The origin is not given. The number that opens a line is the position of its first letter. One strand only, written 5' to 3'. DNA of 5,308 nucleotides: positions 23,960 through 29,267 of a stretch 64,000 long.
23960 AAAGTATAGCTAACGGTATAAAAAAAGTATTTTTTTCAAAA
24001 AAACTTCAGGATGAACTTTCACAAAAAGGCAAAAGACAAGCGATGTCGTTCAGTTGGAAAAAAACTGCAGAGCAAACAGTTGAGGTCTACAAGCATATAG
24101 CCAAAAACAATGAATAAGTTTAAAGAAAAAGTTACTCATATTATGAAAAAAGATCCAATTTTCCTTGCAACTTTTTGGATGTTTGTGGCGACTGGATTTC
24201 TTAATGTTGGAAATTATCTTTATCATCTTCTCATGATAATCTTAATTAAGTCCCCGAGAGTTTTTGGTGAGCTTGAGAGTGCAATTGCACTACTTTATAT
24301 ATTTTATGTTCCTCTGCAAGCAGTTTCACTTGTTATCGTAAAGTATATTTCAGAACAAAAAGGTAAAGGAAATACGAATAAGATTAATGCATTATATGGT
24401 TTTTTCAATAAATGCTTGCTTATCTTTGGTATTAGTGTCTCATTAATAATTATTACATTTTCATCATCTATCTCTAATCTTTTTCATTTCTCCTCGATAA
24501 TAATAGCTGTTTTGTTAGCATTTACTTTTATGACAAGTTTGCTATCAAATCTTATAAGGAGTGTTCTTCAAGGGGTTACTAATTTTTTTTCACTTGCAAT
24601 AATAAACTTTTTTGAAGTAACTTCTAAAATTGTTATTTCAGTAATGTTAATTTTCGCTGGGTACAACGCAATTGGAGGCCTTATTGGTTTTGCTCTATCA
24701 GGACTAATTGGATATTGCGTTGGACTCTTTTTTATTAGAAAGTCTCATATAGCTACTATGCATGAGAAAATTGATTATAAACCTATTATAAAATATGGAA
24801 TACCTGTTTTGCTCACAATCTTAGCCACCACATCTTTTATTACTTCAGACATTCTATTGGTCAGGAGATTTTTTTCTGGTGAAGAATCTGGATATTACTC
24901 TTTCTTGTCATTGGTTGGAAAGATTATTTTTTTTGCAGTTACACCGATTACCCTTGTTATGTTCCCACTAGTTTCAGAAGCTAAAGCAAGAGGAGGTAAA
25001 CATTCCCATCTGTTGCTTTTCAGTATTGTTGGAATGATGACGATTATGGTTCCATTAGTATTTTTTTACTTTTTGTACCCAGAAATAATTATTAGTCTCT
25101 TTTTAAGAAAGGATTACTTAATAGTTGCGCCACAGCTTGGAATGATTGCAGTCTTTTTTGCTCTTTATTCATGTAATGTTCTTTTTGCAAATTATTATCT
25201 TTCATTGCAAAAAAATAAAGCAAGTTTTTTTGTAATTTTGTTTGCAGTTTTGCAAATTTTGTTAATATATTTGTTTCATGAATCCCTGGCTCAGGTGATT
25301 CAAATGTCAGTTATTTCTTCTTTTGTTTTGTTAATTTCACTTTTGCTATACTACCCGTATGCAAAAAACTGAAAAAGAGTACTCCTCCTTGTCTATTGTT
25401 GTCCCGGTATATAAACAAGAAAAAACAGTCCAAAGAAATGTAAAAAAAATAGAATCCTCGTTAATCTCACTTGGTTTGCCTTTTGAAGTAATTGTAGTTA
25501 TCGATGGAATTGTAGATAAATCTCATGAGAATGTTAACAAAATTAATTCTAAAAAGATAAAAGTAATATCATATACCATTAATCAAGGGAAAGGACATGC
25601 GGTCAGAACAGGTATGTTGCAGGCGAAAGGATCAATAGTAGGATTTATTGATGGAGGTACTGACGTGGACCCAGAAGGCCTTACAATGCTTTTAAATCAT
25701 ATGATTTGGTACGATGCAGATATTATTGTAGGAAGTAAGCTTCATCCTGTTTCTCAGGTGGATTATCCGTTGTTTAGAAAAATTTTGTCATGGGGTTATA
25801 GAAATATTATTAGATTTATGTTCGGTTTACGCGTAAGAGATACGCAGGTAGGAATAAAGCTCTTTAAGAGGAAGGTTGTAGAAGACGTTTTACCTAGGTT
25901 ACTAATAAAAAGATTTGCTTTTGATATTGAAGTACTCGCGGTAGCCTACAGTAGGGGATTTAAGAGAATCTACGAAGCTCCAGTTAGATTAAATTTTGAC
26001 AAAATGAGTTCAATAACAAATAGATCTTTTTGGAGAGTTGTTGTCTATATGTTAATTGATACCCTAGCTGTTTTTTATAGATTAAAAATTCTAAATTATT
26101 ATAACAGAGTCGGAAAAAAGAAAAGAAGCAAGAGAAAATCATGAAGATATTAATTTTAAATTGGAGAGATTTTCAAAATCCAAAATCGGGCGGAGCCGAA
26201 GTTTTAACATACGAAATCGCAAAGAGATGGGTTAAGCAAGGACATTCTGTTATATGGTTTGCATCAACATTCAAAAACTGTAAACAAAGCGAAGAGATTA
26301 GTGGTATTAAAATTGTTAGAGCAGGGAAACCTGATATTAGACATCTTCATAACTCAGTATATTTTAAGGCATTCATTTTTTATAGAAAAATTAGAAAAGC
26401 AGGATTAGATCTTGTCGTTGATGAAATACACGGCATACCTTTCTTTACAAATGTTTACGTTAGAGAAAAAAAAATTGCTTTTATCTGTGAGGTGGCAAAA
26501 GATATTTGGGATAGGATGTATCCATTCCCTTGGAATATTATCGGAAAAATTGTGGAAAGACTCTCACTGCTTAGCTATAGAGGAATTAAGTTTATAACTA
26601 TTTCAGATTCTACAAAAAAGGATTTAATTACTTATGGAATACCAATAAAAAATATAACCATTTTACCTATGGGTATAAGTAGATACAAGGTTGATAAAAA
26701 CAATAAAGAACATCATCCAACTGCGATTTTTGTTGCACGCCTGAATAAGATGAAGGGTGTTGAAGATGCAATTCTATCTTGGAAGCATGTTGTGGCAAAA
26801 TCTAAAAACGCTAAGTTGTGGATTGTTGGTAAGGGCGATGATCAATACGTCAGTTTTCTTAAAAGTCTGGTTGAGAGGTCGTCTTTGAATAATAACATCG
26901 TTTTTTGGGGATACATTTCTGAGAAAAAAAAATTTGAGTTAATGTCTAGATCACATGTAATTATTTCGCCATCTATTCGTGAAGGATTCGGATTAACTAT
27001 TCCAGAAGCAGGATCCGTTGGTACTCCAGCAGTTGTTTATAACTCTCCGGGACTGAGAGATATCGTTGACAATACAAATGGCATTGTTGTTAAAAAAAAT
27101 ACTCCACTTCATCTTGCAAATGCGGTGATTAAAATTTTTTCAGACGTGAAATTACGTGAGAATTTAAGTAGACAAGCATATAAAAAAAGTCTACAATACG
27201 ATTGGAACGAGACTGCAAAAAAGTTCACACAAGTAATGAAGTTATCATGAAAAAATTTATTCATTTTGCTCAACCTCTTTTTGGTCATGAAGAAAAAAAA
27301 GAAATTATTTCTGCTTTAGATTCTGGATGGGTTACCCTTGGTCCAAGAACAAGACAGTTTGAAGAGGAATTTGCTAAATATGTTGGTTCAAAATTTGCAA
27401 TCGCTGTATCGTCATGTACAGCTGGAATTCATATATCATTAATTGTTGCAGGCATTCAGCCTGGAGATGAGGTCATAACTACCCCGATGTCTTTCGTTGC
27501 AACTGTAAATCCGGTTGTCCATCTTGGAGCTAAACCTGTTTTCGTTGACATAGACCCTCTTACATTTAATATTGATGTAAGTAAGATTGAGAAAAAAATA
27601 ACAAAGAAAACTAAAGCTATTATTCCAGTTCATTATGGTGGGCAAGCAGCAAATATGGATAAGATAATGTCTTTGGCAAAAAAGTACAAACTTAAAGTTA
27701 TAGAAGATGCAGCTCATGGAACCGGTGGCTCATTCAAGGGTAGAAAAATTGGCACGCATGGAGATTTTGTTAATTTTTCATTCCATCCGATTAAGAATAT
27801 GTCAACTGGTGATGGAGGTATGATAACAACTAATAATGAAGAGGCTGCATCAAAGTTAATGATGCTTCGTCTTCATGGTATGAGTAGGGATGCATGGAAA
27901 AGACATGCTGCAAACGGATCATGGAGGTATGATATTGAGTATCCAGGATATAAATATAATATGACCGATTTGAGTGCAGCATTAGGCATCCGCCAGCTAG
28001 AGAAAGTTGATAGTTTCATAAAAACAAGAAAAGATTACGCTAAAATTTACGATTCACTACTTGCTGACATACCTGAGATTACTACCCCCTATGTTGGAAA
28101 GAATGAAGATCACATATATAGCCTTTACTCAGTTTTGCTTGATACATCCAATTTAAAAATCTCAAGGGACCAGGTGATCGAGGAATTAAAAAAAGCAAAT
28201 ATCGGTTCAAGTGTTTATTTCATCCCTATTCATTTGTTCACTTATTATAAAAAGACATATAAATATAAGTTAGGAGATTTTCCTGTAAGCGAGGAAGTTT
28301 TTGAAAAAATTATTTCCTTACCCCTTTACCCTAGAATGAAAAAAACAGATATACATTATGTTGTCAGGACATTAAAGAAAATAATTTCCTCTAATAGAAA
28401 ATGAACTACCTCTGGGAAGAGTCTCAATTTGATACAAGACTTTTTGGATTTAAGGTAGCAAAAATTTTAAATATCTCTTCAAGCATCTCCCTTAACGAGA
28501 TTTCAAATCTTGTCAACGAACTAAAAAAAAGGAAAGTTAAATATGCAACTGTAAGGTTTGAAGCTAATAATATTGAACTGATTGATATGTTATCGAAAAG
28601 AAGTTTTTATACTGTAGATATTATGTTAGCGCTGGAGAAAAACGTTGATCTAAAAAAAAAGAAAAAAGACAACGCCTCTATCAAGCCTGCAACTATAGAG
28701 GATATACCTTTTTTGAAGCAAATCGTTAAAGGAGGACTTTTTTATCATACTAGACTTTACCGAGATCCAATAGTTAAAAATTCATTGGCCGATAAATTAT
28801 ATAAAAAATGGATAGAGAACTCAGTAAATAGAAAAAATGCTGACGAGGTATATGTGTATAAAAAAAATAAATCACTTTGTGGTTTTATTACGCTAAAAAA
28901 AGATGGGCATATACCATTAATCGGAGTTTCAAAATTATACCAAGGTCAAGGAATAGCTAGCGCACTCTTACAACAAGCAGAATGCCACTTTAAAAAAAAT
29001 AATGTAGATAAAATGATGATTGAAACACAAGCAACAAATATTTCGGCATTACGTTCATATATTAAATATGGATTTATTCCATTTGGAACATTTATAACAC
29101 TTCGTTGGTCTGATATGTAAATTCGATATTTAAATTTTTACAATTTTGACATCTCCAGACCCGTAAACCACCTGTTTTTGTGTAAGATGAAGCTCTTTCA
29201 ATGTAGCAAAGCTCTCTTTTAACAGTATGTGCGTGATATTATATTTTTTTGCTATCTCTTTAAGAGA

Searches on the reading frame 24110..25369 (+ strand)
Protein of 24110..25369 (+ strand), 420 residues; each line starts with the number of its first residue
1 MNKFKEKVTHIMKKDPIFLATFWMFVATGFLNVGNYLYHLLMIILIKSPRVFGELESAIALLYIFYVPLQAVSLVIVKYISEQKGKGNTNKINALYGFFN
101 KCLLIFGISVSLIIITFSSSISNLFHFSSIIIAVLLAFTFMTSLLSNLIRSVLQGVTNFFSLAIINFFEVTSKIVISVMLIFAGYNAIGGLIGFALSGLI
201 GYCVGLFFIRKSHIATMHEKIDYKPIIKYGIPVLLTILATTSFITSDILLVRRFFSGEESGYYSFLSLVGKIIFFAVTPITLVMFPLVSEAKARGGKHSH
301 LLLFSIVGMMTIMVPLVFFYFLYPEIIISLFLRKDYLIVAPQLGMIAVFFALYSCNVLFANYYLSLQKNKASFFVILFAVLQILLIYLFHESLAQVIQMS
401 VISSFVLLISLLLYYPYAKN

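Call 15: search_protein_families(library=pfam, proteins=[window:24110-25369:+], max_evalue=0.001)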
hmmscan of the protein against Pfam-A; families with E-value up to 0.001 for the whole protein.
window:24110-25369:+ (420 aa): 2 families
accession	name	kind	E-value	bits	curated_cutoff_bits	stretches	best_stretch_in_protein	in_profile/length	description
PF13440.11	Polysacc_synt_3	-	6e-14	52.4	23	1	103-337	54-289/293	Polysaccharide biosynthesis protein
PF01943.22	Polysacc_synt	-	0.00026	21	28.2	1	49-291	32-273/274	Polysaccharide biosynthesis protein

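Call 86: search_protein_families(library=ncbifam, proteins=[window:24110-25369:+], max_evalue=0.001)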
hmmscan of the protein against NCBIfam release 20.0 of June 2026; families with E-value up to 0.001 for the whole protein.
window:24110-25369:+ (420 aa): 2 families
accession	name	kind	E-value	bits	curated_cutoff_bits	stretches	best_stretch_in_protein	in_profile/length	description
NF041871.1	Wzx_EPS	equivalog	2.8e-07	29.6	800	1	220-386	196-371/492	exopolysaccharide biosynthesis flippase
NF050818.1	PolSacchBiosHfsF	equivalog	0.00014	21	700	1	48-271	32-252/468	polysaccharide biosynthesis protein HfsF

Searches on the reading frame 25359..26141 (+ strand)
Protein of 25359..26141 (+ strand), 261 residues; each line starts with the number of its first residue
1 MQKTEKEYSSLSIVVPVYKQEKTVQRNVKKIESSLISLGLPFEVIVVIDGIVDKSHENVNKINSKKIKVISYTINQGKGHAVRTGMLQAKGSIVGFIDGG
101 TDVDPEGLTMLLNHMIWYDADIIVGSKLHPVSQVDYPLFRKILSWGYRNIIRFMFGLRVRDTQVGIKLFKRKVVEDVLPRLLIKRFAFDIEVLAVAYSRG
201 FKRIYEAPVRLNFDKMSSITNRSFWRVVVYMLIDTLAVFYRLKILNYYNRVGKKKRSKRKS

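Call 15: search_protein_families(library=pfam, proteins=[window:25359-26141:+], max_evalue=0.001)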
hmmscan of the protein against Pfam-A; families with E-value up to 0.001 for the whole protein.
window:25359-26141:+ (261 aa): 1 family
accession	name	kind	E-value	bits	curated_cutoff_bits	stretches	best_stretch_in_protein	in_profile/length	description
PF00535.33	Glycos_transf_2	-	1e-19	71.5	23.3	1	12-177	1-167/168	Glycosyl transferase family 2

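Call 86: search_protein_families(library=ncbifam, proteins=[window:25359-26141:+], max_evalue=0.001)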
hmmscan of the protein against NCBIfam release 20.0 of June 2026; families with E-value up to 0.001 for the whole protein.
window:25359-26141:+ (261 aa): 17 families
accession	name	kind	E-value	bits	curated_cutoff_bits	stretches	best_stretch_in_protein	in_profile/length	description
TIGR03937.1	PgaC_IcaA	equivalog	3e-14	52.8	422.3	1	3-116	39-151/407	poly-beta-1,6-N-acetyl-D-glucosamine synthase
NF047588.1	GlcsyltransPgfSStrep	equivalog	3e-11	43.1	500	1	11-181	3-171/308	glycosyltransferase PgfS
NF007986.1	PRK10714.1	equivalog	3e-11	42.9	529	1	8-201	5-193/316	undecaprenyl-phosphate 4-deoxy-4-formamido-L-arabinose transferase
TIGR04182.1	glyco_TIGR04182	equivalog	4.2e-11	42.8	325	1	12-215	3-194/293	S-layer glycoprotein N-glycosyltransferase AglJ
NF058614.1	PPMAGASynPpgS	equivalog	7e-11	42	370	1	13-225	4-210/226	polyprenyl-phospho-N-acetylgalactosaminyl synthase PpgS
NF041875.1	EPS_EpsD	equivalog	1.5e-10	41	370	1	11-141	1-130/325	exopolysaccharide biosynthesis glycosyltransferase EpsD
NF007482.0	PRK10073.1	equivalog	2.4e-10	39.9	423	1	7-116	4-111/334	glycosyltransferase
NF010496.0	PRK13915.1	equivalog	1.6e-09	37.3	262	1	5-116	27-143/307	glucosyl-3-phosphoglycerate synthase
TIGR03965.1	mycofact_glyco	equivalog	5.1e-09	35.5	280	1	5-115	70-179/467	mycofactocin biosynthesis glycosyltransferase MftF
NF047683.1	TeichurnBiosyTuaG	equivalog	2e-07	30.9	400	1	9-115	6-111/252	teichuronic acid biosynthesis protein TuaG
NF038302.1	EPS_HpsE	equivalog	1.5e-06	27.4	300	1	11-103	3-99/307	hormogonium polysaccharide biosynthesis glycosyltransferase HpsE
NF041391.1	DPhHxTase_Halo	equivalog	2.4e-06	26.7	375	1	45-178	27-154/213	dolichyl-phosphate hexose transferase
TIGR04283.1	glyco_like_mftF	equivalog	2.5e-06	27.2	182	1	11-108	1-90/221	TIGR04283 family arsenosugar biosynthesis glycosyltransferase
TIGR03111.1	glyc2_xrt_Gpos1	hypoth_equivalog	7.2e-06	25.1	363.95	1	3-111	43-152/439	TIGR03111 family XrtG-associated glycosyltransferase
TIGR04017.1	WcaA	equivalog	0.00017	21.3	495.75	1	11-115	7-110/279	colanic acid biosynthesis glycosyltransferase WcaA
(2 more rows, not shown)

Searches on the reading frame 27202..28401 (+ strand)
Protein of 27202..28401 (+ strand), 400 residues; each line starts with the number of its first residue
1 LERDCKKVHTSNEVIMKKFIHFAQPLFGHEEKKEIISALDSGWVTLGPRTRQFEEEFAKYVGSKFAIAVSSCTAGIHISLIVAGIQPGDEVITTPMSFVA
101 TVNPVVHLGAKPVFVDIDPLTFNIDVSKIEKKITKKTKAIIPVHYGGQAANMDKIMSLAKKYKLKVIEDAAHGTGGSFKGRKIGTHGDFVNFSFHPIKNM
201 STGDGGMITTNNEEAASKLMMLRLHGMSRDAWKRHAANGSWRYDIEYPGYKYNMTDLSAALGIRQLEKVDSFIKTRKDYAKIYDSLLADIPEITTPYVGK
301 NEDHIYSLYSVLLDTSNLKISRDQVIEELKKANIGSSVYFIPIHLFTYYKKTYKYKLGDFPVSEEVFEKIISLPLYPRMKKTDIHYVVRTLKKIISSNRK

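Call 16: search_protein_families(library=pfam, proteins=[window:27202-28401:+], max_evalue=0.001)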
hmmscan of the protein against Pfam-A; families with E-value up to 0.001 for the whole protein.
window:27202-28401:+ (400 aa): 5 families
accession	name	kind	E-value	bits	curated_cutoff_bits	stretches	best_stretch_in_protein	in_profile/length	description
PF01041.23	DegT_DnrJ_EryC1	-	1.3e-133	446.2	19.8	1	28-391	4-359/360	DegT/DnrJ/EryC1/StrS aminotransferase family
PF00155.27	Aminotran_1_2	-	3.1e-09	36.9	19.7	1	45-177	36-193/361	Aminotransferase class I and II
PF01212.27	Beta_elim_lyase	-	1.1e-06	28.6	27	1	48-278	32-256/288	Beta-eliminating lyase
PF00266.25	Aminotran_5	-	3.3e-06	26.8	21.5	1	52-175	47-181/371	Aminotransferase class-V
PF01053.26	Cys_Met_Meta_PP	-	4.5e-06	25.9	27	1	48-218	52-221/381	Cys/Met metabolism PLP-dependent enzyme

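Call 102: search_protein_families(library=ncbifam, proteins=[window:27247-28401:+], max_evalue=1e-10)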
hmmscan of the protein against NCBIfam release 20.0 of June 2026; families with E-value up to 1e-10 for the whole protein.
window:27247-28401:+ (385 aa): 7 families
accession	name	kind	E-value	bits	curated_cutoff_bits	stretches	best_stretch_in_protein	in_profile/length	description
TIGR03588.1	PseC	equivalog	1.6e-117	392.7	423.5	1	11-379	8-379/380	UDP-4-amino-4,6-dideoxy-N-acetyl-beta-L-altrosamine transaminase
NF008658.2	PRK11658.1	equivalog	1.7e-111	372.5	631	1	1-381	1-378/379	UDP-4-amino-4-deoxy-L-arabinose aminotransferase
NF008687.0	PRK11706.1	equivalog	1.8e-83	280.4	375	1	5-380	2-374/375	dTDP-4-amino-4,6-dideoxygalactose transaminase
TIGR04181.1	NHT_00031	hypoth_equivalog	1.2e-80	271.1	420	1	5-359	1-357/359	LegC family aminotransferase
TIGR02379.1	ECA_wecE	subfamily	2.6e-70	237.1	434.85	1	5-380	2-375/376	dTDP-4-amino-4,6-dideoxy-D-glucose transaminase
NF011936.0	PRK15407.1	equivalog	2.8e-61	207.6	423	1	4-382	36-438/440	lipopolysaccharide biosynthesis protein RfbH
TIGR04427.1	PLP_DesI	equivalog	2e-58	198.4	650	1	22-380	40-383/390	dTDP-4-dehydro-6-deoxyglucose aminotransferase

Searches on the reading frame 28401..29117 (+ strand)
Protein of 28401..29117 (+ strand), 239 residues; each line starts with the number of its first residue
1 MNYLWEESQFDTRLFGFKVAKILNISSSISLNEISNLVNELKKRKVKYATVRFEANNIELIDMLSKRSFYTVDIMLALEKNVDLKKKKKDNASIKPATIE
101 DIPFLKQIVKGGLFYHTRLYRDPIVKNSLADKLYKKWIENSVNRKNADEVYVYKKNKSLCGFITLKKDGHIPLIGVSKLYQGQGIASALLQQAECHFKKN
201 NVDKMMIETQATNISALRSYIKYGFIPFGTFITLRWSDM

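Call 16: search_protein_families(library=pfam, proteins=[window:28401-29117:+], max_evalue=0.001)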
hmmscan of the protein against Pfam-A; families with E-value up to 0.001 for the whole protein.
window:28401-29117:+ (239 aa): 3 families
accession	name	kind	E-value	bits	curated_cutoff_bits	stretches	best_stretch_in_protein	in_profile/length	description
PF13673.13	Acetyltransf_10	-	3e-15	56.8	23.6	1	138-228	22-110/128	Acetyltransferase (GNAT) domain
PF00583.31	Acetyltransf_1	-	1.1e-12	48.7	20.7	1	134-225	21-116/116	Acetyltransferase (GNAT) family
PF13508.13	Acetyltransf_7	-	5.9e-11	43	27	1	148-226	3-83/84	Acetyltransferase (GNAT) domain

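Call 102: search_protein_families(library=ncbifam, proteins=[window:28401-29117:+], max_evalue=1e-10)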
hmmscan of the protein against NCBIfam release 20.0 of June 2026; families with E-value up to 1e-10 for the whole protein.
window:28401-29117:+ (239 aa): 3 families
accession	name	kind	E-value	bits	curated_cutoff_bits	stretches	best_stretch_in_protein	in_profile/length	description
NF008212.0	PRK10975.1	equivalog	5.9e-28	98.2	219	1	10-225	12-220/232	dTDP-4-amino-4,6-dideoxy-D-galactose acyltransferase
TIGR02382.1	wecD_rffC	equivalog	1.9e-17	63.5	195.1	1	53-224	5-179/191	dTDP-4-amino-4,6-dideoxy-D-galactose acyltransferase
TIGR01575.1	rimI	equivalog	1.6e-12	47.8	86.4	1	133-225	12-112/132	ribosomal protein S18-alanine N-acetyltransferase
